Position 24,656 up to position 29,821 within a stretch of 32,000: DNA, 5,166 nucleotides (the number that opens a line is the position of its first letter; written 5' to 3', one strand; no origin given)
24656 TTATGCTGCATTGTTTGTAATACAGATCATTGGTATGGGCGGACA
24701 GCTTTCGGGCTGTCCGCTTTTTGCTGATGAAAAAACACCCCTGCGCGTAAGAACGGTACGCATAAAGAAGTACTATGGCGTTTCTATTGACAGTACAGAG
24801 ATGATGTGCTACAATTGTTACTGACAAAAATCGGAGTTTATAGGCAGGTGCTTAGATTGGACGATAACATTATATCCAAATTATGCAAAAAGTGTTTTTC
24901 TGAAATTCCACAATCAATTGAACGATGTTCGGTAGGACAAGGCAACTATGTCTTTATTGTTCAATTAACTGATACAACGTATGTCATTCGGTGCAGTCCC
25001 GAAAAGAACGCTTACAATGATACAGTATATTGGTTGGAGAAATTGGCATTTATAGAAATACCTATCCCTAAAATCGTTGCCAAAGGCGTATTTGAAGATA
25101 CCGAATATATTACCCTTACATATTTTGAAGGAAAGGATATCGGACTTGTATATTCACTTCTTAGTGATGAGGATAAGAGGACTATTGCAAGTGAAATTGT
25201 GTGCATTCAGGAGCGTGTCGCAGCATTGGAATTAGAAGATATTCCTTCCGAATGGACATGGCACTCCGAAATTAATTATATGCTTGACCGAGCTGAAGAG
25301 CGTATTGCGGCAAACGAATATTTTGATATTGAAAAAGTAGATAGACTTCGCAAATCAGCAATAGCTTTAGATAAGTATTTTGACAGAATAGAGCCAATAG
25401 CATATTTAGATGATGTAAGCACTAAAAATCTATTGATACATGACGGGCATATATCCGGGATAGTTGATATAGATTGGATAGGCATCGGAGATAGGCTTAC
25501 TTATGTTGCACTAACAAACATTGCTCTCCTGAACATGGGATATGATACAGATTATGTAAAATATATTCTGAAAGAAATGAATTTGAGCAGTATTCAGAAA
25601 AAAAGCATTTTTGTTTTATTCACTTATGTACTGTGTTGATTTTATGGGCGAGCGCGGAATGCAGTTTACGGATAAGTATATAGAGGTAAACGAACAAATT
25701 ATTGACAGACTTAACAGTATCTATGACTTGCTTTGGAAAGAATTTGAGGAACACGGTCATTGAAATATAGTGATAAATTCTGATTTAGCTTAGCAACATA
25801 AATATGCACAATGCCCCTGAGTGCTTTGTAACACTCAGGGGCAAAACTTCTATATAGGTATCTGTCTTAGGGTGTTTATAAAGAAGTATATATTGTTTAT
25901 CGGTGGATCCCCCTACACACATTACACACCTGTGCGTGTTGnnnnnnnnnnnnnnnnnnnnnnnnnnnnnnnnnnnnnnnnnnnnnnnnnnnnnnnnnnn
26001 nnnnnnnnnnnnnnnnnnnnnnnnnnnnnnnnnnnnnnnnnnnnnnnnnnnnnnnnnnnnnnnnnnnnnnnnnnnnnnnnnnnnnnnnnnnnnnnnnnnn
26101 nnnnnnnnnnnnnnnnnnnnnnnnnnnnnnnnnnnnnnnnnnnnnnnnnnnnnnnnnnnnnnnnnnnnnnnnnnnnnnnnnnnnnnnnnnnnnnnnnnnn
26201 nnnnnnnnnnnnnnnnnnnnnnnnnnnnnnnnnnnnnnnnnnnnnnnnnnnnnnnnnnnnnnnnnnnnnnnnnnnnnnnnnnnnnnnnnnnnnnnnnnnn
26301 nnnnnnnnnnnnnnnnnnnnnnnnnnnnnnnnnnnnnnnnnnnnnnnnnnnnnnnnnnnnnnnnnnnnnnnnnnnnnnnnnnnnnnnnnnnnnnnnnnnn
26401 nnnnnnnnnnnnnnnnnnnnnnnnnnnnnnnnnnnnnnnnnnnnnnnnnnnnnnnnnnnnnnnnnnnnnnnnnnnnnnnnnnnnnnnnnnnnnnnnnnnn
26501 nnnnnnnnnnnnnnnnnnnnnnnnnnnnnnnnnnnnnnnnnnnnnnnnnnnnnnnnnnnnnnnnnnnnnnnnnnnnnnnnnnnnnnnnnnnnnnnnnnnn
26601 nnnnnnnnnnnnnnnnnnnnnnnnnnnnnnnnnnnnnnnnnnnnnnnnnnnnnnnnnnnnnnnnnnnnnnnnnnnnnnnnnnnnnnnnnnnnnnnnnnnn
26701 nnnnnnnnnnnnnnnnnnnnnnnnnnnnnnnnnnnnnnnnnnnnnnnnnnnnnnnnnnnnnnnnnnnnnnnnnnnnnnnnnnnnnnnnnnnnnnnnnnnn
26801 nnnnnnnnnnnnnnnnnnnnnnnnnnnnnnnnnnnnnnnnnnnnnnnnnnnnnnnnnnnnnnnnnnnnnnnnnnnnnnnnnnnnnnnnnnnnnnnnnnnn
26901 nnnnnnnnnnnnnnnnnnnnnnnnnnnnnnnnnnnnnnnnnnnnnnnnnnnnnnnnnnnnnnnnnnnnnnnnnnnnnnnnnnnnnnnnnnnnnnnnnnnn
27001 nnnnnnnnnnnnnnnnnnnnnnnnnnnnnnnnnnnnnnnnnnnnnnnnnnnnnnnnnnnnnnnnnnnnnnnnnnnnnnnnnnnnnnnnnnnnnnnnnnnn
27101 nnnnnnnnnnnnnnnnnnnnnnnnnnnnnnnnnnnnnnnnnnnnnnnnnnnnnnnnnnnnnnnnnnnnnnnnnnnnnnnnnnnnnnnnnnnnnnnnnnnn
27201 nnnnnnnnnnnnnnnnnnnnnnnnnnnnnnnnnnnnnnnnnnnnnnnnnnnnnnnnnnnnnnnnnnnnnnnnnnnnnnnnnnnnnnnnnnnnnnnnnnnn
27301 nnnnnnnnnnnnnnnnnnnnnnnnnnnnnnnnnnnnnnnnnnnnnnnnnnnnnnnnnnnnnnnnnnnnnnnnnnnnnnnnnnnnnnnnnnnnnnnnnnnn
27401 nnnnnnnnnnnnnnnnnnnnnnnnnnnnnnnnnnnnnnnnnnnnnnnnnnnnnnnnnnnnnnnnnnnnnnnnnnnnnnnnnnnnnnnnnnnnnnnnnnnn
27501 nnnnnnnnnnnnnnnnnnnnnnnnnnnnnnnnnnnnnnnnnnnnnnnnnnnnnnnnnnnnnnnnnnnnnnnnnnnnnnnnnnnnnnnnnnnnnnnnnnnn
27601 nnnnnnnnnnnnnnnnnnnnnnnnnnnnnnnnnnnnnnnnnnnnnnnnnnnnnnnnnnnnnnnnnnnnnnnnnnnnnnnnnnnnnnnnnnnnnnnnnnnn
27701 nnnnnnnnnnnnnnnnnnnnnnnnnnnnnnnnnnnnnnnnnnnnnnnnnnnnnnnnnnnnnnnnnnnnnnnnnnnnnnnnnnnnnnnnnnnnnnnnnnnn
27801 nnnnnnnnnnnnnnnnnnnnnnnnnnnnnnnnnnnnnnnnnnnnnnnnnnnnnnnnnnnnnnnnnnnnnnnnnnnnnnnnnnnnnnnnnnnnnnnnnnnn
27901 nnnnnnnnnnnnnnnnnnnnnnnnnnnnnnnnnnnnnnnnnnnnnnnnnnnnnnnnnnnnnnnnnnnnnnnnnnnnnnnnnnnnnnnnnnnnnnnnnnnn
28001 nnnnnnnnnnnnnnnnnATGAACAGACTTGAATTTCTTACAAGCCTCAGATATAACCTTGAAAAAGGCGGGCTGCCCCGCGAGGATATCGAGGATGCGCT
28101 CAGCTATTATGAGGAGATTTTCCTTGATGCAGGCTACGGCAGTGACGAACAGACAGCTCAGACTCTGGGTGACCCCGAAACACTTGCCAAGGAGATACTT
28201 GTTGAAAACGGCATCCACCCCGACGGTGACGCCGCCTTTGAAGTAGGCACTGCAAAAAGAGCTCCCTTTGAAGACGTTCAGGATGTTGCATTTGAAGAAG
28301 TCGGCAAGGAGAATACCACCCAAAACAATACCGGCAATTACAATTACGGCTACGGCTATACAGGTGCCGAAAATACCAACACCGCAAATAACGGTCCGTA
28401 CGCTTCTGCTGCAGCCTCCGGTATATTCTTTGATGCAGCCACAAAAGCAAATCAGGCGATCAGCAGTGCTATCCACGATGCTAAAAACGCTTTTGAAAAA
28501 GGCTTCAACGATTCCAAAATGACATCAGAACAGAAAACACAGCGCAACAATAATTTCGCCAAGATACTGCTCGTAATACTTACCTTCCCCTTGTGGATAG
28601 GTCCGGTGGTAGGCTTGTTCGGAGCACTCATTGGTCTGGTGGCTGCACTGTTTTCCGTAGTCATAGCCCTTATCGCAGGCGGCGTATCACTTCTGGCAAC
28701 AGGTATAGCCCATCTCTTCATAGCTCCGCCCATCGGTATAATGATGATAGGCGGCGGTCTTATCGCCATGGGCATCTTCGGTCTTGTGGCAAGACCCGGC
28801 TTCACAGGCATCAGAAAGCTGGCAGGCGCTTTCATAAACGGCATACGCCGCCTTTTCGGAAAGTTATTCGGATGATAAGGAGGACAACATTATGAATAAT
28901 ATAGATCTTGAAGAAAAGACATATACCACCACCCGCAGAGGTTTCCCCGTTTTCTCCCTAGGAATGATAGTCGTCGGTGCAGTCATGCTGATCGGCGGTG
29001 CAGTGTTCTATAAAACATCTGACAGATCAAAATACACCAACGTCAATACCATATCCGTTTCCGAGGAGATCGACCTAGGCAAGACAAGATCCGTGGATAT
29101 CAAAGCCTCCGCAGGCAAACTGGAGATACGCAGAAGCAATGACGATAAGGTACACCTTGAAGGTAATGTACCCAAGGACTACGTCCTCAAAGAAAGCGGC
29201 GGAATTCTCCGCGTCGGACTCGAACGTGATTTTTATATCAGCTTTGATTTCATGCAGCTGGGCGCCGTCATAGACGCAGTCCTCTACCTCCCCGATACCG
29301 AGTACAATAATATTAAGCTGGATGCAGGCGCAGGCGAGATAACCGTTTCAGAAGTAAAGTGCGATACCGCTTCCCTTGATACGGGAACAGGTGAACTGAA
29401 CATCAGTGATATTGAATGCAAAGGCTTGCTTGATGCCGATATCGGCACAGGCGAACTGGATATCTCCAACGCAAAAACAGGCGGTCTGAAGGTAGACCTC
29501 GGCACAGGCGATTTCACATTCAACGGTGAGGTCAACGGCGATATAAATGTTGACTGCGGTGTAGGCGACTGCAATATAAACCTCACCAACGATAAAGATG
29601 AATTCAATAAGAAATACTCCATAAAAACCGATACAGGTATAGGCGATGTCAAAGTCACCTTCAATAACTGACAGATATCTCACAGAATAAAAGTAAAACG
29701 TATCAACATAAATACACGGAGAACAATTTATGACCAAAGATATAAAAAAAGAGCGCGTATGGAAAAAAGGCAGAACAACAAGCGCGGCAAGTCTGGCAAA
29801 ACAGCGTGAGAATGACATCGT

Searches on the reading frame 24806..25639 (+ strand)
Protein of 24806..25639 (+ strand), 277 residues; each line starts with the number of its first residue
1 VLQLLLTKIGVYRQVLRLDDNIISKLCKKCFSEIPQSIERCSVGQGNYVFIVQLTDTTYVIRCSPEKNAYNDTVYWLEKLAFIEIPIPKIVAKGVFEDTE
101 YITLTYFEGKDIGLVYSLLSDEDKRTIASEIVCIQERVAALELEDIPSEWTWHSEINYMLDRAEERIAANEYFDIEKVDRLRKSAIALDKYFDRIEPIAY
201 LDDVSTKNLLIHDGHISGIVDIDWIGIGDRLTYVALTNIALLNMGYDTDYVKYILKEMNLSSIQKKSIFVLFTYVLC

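Call 75: search_protein_families(library=pfam, proteins=[window:24806-25639:+], max_evalue=0.01)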
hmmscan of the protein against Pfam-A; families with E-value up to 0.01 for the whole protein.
window:24806-25639:+ (277 aa): 1 family
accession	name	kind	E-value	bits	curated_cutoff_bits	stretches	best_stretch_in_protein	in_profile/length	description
PF01636.29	APH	-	2e-09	38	23.2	1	38-231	2-203/239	Phosphotransferase enzyme family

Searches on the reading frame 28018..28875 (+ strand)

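Call 10: search_protein_families(library=pfam, proteins=[window:28018-28875:+])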
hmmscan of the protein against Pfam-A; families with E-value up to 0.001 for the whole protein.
window:28018-28875:+ (285 aa): 1 family
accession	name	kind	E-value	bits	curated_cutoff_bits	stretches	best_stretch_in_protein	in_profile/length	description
PF22564.2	HAAS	-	7.5e-10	39.5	27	1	5-59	1-55/55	HAAS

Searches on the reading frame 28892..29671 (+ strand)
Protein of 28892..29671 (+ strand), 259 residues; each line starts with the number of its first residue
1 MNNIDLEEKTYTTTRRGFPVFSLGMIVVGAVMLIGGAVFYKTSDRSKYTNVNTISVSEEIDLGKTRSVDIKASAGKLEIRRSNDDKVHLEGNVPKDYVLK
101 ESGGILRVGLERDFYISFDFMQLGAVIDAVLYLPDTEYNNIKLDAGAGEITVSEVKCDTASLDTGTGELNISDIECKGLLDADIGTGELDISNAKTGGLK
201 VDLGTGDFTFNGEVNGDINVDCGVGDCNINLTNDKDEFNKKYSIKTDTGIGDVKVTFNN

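Call 10: search_protein_families(library=pfam, proteins=[window:28892-29671:+])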
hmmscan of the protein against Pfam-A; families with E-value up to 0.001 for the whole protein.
window:28892-29671:+ (259 aa): 1 family
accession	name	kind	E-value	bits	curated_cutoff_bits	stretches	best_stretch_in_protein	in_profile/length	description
PF13349.12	DUF4097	-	3.8e-12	46.5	22.9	1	70-255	6-210/247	Toastrack DUF4097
